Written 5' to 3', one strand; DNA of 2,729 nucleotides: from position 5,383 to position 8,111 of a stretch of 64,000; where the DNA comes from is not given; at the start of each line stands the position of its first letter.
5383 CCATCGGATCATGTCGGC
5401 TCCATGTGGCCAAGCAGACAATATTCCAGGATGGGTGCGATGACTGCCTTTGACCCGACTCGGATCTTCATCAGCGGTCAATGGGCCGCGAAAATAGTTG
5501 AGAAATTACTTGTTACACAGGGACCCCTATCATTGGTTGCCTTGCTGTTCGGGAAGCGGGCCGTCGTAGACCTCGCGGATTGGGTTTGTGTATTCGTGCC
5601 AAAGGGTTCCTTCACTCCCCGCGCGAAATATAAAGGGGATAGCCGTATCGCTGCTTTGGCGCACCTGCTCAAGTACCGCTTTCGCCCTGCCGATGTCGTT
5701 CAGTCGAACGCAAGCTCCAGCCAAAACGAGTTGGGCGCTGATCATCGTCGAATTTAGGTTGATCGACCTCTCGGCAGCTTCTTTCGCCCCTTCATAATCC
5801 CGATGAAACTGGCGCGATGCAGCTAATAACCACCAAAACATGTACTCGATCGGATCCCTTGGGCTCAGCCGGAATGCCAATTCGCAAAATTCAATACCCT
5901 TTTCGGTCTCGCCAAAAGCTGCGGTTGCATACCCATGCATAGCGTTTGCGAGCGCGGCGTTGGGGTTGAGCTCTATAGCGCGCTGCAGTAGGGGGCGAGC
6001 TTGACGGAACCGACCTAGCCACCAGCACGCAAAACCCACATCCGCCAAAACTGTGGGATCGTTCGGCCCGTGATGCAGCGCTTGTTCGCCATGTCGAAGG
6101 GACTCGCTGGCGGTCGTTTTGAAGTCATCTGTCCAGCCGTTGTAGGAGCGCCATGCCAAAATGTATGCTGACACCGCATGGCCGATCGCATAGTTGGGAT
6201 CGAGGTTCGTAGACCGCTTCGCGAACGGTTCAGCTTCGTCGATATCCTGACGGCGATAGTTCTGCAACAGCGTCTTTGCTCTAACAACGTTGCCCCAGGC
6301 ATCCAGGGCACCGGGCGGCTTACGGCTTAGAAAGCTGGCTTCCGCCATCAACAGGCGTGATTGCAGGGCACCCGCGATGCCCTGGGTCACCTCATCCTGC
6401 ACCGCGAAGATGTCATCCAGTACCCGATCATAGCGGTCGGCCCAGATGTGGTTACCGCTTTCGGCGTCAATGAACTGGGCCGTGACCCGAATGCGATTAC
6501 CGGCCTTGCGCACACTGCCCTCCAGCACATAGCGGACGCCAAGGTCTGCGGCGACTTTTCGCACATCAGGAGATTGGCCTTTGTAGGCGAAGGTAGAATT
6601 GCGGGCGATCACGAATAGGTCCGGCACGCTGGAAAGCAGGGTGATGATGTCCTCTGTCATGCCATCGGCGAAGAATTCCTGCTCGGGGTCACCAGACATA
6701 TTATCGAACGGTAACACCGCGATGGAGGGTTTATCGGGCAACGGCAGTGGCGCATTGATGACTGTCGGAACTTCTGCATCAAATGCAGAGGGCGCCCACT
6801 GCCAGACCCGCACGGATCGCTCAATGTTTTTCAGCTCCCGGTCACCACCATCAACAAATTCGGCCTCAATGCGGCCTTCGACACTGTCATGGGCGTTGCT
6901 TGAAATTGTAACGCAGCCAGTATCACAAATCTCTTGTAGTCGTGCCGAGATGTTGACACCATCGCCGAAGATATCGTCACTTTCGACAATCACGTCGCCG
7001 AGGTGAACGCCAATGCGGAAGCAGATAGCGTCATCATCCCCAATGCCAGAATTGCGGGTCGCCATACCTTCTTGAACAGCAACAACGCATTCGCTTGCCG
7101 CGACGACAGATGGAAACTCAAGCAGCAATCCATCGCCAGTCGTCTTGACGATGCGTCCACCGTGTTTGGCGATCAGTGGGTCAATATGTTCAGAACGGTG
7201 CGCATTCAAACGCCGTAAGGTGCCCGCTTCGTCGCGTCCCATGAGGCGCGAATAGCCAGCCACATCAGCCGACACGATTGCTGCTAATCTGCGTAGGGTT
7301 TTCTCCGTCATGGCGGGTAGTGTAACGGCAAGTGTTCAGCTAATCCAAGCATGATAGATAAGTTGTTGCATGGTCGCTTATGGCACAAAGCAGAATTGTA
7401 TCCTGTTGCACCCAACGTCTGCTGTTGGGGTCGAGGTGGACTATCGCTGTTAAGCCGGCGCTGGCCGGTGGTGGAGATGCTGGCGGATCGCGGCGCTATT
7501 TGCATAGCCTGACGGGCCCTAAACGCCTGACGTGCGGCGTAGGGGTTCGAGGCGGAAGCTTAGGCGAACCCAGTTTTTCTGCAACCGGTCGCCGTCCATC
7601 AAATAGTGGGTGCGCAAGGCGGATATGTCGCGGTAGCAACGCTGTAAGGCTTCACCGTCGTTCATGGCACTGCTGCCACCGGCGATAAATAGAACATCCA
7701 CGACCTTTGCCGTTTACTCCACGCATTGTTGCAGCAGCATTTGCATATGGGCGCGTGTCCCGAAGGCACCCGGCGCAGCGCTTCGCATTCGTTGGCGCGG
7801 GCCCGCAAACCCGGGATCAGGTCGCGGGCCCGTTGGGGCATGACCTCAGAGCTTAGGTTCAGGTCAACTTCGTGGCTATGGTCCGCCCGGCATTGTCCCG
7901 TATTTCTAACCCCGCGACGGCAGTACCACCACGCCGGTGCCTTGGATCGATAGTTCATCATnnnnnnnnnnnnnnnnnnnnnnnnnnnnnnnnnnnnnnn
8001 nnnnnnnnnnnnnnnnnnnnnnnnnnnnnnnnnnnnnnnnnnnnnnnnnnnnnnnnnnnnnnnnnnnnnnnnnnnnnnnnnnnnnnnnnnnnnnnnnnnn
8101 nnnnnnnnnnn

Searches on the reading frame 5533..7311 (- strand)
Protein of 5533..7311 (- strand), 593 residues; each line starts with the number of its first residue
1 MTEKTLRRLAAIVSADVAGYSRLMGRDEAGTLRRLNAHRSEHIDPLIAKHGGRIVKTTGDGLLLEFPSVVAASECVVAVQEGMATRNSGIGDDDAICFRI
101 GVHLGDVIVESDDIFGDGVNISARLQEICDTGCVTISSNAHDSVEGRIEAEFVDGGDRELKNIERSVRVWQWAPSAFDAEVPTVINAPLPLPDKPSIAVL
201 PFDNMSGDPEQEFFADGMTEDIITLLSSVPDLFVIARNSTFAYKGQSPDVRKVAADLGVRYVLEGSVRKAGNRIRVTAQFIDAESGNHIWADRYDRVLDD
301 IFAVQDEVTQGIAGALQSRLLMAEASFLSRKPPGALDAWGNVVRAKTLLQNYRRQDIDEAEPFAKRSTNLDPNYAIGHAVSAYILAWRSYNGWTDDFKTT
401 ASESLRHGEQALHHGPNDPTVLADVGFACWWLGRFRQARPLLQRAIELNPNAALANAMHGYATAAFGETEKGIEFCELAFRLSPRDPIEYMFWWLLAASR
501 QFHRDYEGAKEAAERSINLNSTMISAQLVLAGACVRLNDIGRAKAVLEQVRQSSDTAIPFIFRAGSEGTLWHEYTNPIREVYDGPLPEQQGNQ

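Call 9: search_protein_families(library=pfam, proteins=[window:5533-7311:-])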
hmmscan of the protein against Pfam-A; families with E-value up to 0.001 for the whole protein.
window:5533-7311:- (593 aa): 10 families
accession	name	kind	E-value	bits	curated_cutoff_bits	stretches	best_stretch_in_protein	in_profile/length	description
PF07719.23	TPR_2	-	1.4e-10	40.9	27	1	421-451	3-33/34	Tetratricopeptide repeat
PF14559.12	TPR_19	-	5.2e-10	39.9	25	1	405-457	11-64/68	Tetratricopeptide repeat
PF00211.25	Guanylate_cyc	-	1.5e-09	38.2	21.9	1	11-162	10-172/183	Adenylate and Guanylate cyclase catalytic domain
PF13428.12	TPR_14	-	4.1e-08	33.6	23.5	0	422-457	4-39/44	Tetratricopeptide repeat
PF13181.12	TPR_8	-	1.2e-07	31.8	25.7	0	429-451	11-33/34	Tetratricopeptide repeat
PF00515.34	TPR_1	-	2.1e-06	27.7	27.8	0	426-451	8-33/34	Tetratricopeptide repeat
PF13424.12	TPR_12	-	4.6e-05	24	30.1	0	424-465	8-55/77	Tetratricopeptide repeat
PF23914.1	TPR_CcmH_CycH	-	0.00015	22.1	42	0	486-555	46-118/158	Cytochrome c-type biogenesis protein H TPR domain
PF13371.12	TPR_9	-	0.00021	21.6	35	0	409-458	19-68/73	Tetratricopeptide repeat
PF13432.12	TPR_16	-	0.00023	22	32.7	1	432-487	10-65/65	Tetratricopeptide repeat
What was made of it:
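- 5530..7311 (-): Class III adenylate/guanylate cyclase-TPR protein gene (593 aa), cargo of the older module. Pfam Guanylate_cyc plus TPR (call 9).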

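Call 40: find_encoding_contigs(protein=window:5533-7311:-, flank=6000, max_places=10)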
Protein window:5533-7311:- (593 aa): 16 contigs read that carry it; 10 places shown.
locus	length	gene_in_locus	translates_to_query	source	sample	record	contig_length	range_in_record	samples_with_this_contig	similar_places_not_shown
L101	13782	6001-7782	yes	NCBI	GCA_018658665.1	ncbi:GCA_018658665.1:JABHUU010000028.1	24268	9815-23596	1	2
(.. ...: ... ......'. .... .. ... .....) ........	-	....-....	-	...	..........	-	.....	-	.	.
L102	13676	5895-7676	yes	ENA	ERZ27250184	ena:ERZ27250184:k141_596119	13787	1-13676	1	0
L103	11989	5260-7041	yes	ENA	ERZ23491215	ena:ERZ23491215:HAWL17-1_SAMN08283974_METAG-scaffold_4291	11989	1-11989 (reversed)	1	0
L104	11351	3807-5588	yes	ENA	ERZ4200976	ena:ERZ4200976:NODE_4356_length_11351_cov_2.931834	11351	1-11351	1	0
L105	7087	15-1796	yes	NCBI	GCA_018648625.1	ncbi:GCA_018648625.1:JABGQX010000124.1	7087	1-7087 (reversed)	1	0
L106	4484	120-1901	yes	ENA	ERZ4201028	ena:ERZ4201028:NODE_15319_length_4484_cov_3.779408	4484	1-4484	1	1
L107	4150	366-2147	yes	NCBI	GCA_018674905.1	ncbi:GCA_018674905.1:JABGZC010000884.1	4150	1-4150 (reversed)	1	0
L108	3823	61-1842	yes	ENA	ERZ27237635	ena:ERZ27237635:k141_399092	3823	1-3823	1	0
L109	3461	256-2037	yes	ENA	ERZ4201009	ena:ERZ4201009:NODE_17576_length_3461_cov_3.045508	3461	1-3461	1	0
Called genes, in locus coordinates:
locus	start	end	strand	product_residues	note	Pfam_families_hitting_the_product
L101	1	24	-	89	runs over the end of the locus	-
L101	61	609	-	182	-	-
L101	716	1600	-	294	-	PF00753:Lactamase_B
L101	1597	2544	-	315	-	PF03061:4HBT, PF13622:4HBT_3 (weak), PF03061:4HBT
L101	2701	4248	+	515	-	PF00501:AMP-binding, PF13193:AMP-binding_C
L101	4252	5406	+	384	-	PF13452:FAS1_DH_region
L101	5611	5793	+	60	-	-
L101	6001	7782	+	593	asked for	PF00211:Guanylate_cyc, PF00515:TPR_1 (faint), PF07719:TPR_2 (faint), PF13181:TPR_8 (faint), PF13424:TPR_12 (faint), PF13428:TPR_14 (faint), PF14559:TPR_19 (faint)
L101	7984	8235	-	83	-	-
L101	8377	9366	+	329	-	PF00478:IMPDH (weak), PF03060:NMO, PF01070:FMN_dh, PF03060:NMO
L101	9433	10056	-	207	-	PF02775:TPP_enzyme_C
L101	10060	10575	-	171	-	PF02776:TPP_enzyme_N (weak)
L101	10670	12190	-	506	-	PF13489:Methyltransf_23 (weak), PF02390:Methyltransf_4 (weak), PF08241:Methyltransf_11, PF08242:Methyltransf_12, PF13649:Methyltransf_25, PF13847:Methyltransf_31, PF10119:MethyTransf_Reg, PF21782:WHD_PKMT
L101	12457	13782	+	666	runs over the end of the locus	PF04715: (faint), PF00425:Chorismate_bind, PF00117:GATase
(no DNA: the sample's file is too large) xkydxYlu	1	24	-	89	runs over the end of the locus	-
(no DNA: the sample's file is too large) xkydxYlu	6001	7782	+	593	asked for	PF00211:Guanylate_cyc, PF00515:TPR_1 (faint), PF07719:TPR_2 (faint), PF13181:TPR_8 (faint), PF13424:TPR_12 (faint), PF13428:TPR_14 (faint), PF14559:TPR_19 (faint)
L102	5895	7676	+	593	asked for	PF00211:Guanylate_cyc, PF00515:TPR_1 (faint), PF07719:TPR_2 (faint), PF13181:TPR_8 (faint), PF13424:TPR_12 (faint), PF13428:TPR_14 (faint), PF14559:TPR_19 (faint)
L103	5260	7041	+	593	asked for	PF00211:Guanylate_cyc, PF00515:TPR_1 (faint), PF07719:TPR_2 (faint), PF13181:TPR_8 (faint), PF13424:TPR_12 (faint), PF13428:TPR_14 (faint), PF14559:TPR_19 (faint)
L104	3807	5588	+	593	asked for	PF00211:Guanylate_cyc, PF00515:TPR_1 (faint), PF07719:TPR_2 (faint), PF13181:TPR_8 (faint), PF13424:TPR_12 (faint), PF13428:TPR_14 (faint), PF14559:TPR_19 (faint)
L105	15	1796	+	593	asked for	PF00211:Guanylate_cyc, PF00515:TPR_1 (faint), PF07719:TPR_2 (faint), PF13181:TPR_8 (faint), PF13424:TPR_12 (faint), PF13428:TPR_14 (faint), PF14559:TPR_19 (faint)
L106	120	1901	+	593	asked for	PF00211:Guanylate_cyc, PF00515:TPR_1 (faint), PF07719:TPR_2 (faint), PF13181:TPR_8 (faint), PF13424:TPR_12 (faint), PF13428:TPR_14 (faint), PF14559:TPR_19 (faint)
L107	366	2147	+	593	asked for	PF00211:Guanylate_cyc, PF00515:TPR_1 (faint), PF07719:TPR_2 (faint), PF13181:TPR_8 (faint), PF13424:TPR_12 (faint), PF13428:TPR_14 (faint), PF14559:TPR_19 (faint)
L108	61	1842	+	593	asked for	PF00211:Guanylate_cyc, PF00515:TPR_1 (faint), PF07719:TPR_2 (faint), PF13181:TPR_8 (faint), PF13424:TPR_12 (faint), PF13428:TPR_14 (faint), PF14559:TPR_19 (faint)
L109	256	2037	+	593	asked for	PF00211:Guanylate_cyc, PF00515:TPR_1 (faint), PF07719:TPR_2 (faint), PF13181:TPR_8 (faint), PF13424:TPR_12 (faint), PF13428:TPR_14 (faint), PF14559:TPR_19 (faint)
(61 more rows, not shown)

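Call 41: find_homologous_proteins(query=window:5533-7311:-, max_evalue=1e-30)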
Query window:5533-7311:- (593 aa): 8000 proteins with E <= 1e-30 among 8000 candidates; the best 120 are listed.
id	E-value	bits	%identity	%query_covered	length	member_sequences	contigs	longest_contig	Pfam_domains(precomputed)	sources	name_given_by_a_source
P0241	0.0e+0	1356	100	100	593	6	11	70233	PF14559.13,PF00515.35,PF13424.13,PF13428.13,PF00211.26,PF13181.13,PF07719.24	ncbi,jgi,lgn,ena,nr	ncbi:MAG: adenylate/guanylate cyclase domain-containing protein [Rhodospirillaceae bacterium]|jgi:ad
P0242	6.1e-236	802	64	96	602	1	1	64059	PF14559.13,PF00515.35,PF13432.13,PF13428.13,PF00211.26,PF13181.13,PF07719.24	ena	-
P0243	2.0e-230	784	61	98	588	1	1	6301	PF13431.13,PF13414.13,PF13428.13,PF14559.13,PF13371.13,PF00515.35,PF12895.14,PF13424.13,PF13432.13,PF00211.26,PF13181.13,PF07719.24,PF13174.13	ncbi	-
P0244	4.5e-223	760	60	99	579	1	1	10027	PF13431.13,PF13414.13,PF13428.13,PF14559.13,PF17874.8,PF00515.35,PF12895.14,PF13424.13,PF21033.5,PF13432.13,PF00211.26,PF13181.13,PF07719.24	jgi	jgi:TolB-like protein/class 3 adenylate cyclase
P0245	5.4e-223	760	49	83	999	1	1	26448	PF13431.13,PF13414.13,PF13176.13,PF13428.13,PF12688.14,PF14559.13,PF24575.2,PF13371.13,PF00515.35,PF13424.13,PF04052.19,PF21033.5,PF13432.13,PF00211.26,PF13181.13,PF07719.24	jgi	jgi:adenylate cyclase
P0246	5.7e-220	750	59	99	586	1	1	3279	PF14559.13,PF13431.13,PF23914.2,PF13414.13,PF00515.35,PF13424.13,PF13432.13,PF13428.13,PF00211.26,PF13181.13,PF07719.24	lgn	-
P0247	2.2e-218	744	49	83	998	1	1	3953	PF13431.13,PF23914.2,PF13414.13,PF13428.13,PF17680.7,PF14559.13,PF24575.2,PF00515.35,PF12895.14,PF13424.13,PF04052.19,PF21033.5,PF13432.13,PF00211.26,PF13181.13,PF07719.24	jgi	-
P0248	5.8e-217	740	47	83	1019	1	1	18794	PF13431.13,PF13414.13,PF13428.13,PF17680.7,PF14559.13,PF24575.2,PF16539.11,PF00515.35,PF13424.13,PF04052.19,PF21033.5,PF13432.13,PF00211.26,PF13181.13,PF07719.24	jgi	jgi:adenylate cyclase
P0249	1.8e-215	735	59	96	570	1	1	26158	PF14559.13,PF13414.13,PF13371.13,PF00515.35,PF12895.14,PF13424.13,PF13428.13,PF00211.26,PF13181.13,PF07719.24,PF13374.13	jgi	jgi:adenylate cyclase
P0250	2.3e-215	735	-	-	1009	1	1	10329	PF13431.13,PF23914.2,PF13414.13,PF13428.13,PF14559.13,PF00515.35,PF12895.14,PF13424.13,PF21033.5,PF13432.13,PF00211.26,PF13181.13,PF07719.24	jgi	jgi:adenylate cyclase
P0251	3.4e-213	727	57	99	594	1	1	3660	PF14559.13,PF13431.13,PF13414.13,PF13371.13,PF00515.35,PF13424.13,PF13432.13,PF13428.13,PF00211.26,PF13181.13,PF07719.24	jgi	jgi:TolB-like protein/class 3 adenylate cyclase/Tfp pilus assembly protein PilF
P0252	4.2e-213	727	56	99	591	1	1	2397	PF14559.13,PF00211.26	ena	-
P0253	1.5e-212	725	-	-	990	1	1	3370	PF13431.13,PF23914.2,PF13414.13,PF13428.13,PF14559.13,PF13371.13,PF00515.35,PF13424.13,PF21033.5,PF13432.13,PF00211.26,PF13181.13,PF07719.24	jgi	jgi:TolB-like protein/class 3 adenylate cyclase/Tfp pilus assembly protein PilF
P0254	3.5e-210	717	-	-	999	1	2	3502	PF13431.13,PF13414.13,PF13428.13,PF14559.13,PF13371.13,PF00515.35,PF13424.13,PF21033.5,PF13432.13,PF00211.26,PF13181.13,PF07719.24,PF13174.13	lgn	-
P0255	9.1e-210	716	57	99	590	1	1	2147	PF14559.13,PF13428.13,PF00211.26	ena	-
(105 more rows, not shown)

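Call 42: find_encoding_contigs(protein=P0242, flank=8000, max_places=2)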
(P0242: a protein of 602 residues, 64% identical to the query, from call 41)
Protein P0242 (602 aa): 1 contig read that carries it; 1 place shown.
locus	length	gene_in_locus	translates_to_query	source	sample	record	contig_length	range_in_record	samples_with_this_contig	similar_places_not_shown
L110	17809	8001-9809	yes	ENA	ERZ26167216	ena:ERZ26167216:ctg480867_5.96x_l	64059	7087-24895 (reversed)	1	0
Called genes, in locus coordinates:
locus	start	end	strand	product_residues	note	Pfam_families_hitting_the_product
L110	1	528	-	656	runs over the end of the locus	PF00724:Oxidored_FMN, PF00890:FAD_binding_2 (weak), PF01134:GIDA (weak), PF01266:DAO (weak), PF03486:HI0933_like (weak), PF07992:Pyr_redox_2, PF12831:FAD_oxidored, PF13450:NAD_binding_8, +2 more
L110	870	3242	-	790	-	PF01315:Ald_Xan_dh_C, PF02738:MoCoBD_1, PF20256:MoCoBD_2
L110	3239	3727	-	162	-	PF00111:Fer2, PF13085:Fer2_3 (weak), PF01799:Fer2_2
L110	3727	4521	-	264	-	PF00941:FAD_binding_5, PF03450:CO_deh_flav_C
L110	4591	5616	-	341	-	PF26233:NicX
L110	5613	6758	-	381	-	PF00355:Rieske, PF00848:Ring_hydroxyl_A, PF19112:VanA_C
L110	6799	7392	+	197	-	-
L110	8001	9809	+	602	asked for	PF00211:Guanylate_cyc (faint), PF13432:TPR_16 (faint), PF07719:TPR_2 (faint), PF13428:TPR_14 (faint), PF00515:TPR_1 (faint), PF13181:TPR_8 (faint), PF14559:TPR_19 (weak)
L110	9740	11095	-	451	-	PF05598:DUF772, PF01609:DDE_Tnp_1, PF13751:DDE_Tnp_1_6 (weak)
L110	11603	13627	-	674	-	PF05378:Hydant_A_N, PF01968:Hydantoinase_A, PF19278:Hydant_A_C (weak)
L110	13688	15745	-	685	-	PF02538:Hydantoinase_B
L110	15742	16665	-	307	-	PF01522:Polysacc_deac_1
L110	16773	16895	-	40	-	-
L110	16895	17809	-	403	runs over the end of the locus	PF00496:SBP_bac_5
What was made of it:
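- Tried and rejected: The best is 64% identical, next to a DDE transposase in an unrelated locus (calls 41, 42).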

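Call 52: search_protein_families(library=ncbifam, proteins=[window:5533-7311:-], max_evalue=0.001)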
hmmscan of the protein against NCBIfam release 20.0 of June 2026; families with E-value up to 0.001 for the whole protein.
window:5533-7311:- (593 aa): 6 families
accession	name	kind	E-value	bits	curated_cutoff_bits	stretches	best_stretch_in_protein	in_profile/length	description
NF058673.1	LipAdnlyCyLipJMY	equivalog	1e-14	54.1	800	1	5-168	291-445/449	bifunctional lipase/adenylate cyclase LipJ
TIGR02917.1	PEP_TPR_lipo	equivalog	5.6e-08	31.1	312.2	1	352-554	272-461/899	XrtA/PEP-CTERM system TPR-repeat protein PrsT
TIGR04510.1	mod_pep_cyc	subfamily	1.2e-07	30.7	400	1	252-383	309-440/814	putative peptide modification system cyclase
NF040959.1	MamA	equivalog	3.1e-07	30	200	1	408-487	94-173/204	magnetosome protein MamA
NF052415.1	T3SS_chap_SctY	equivalog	1.8e-05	25.2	70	0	433-517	20-104/106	type III secretion apparatus assembly chaperone SctY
TIGR02521.1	type_IV_pilW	equivalog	0.00053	19.6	154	0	433-486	45-98/234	type IV pilus biogenesis/stability protein PilW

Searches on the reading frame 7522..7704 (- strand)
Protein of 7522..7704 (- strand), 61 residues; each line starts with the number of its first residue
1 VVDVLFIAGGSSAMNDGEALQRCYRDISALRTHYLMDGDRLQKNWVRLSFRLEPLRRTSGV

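Call 35: search_protein_families(library=pfam, proteins=[window:7522-7701:-], max_evalue=1)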
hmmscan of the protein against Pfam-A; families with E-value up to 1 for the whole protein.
window:7522-7701:- (60 aa): 1 family
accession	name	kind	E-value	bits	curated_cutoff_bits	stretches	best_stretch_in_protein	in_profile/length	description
PF08028.16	Acyl-CoA_dh_2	-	8.8e-05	23.2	22.7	1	2-36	99-133/134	Acyl-CoA dehydrogenase, C-terminal domain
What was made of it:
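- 7519..7840 (-): Internally deleted HsaA-like (acyl-CoA-dehydrogenase-fold) monooxygenase pseudogene, directly downstream of FAS1_DH. Pfam Acyl-CoA_dh_2 C-terminal end, E 8.8e-5 (call 35).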

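Call 61: search_protein_families(library=ncbifam, proteins=[window:7522-7704:-], max_evalue=1)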
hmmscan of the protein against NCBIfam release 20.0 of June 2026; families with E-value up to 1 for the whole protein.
window:7522-7704:- (61 aa): 2 families
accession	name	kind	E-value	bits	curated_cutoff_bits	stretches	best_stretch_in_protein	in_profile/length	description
NF045629.1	monooxsub_HsaA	equivalog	2.3e-05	23.3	450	1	2-52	326-376/383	3-hydroxy-9,10-secoandrosta-1,3,5(10)-triene-9,17-dione monooxygenase oxygenase subunit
NF045920.1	HphnlacHdxOX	equivalog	0.2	10.5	650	1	2-53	327-378/384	p-hydroxyphenylacetate 3-hydroxylase oxygenase component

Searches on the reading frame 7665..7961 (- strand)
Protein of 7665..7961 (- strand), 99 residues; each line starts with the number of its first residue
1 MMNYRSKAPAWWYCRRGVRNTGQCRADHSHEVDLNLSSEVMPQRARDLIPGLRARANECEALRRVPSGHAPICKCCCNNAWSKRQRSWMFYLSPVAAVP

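Call 35: search_protein_families(library=pfam, proteins=[window:7665-7961:-], max_evalue=1)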
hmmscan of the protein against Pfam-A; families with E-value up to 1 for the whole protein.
window:7665-7961:- (99 aa): 1 family
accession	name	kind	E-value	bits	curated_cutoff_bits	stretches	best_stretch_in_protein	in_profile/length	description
PF08448.16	PAS_4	-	0.068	13.9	23.1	1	42-96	37-89/110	PAS fold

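Call 61: search_protein_families(library=ncbifam, proteins=[window:7665-7910:-], max_evalue=1)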
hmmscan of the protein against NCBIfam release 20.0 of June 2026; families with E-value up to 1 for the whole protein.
window:7665-7910:- (82 aa): 1 family
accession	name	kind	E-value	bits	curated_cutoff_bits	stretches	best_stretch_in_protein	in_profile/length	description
NF045629.1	monooxsub_HsaA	equivalog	0.081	11.6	450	1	27-50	3-26/383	3-hydroxy-9,10-secoandrosta-1,3,5(10)-triene-9,17-dione monooxygenase oxygenase subunit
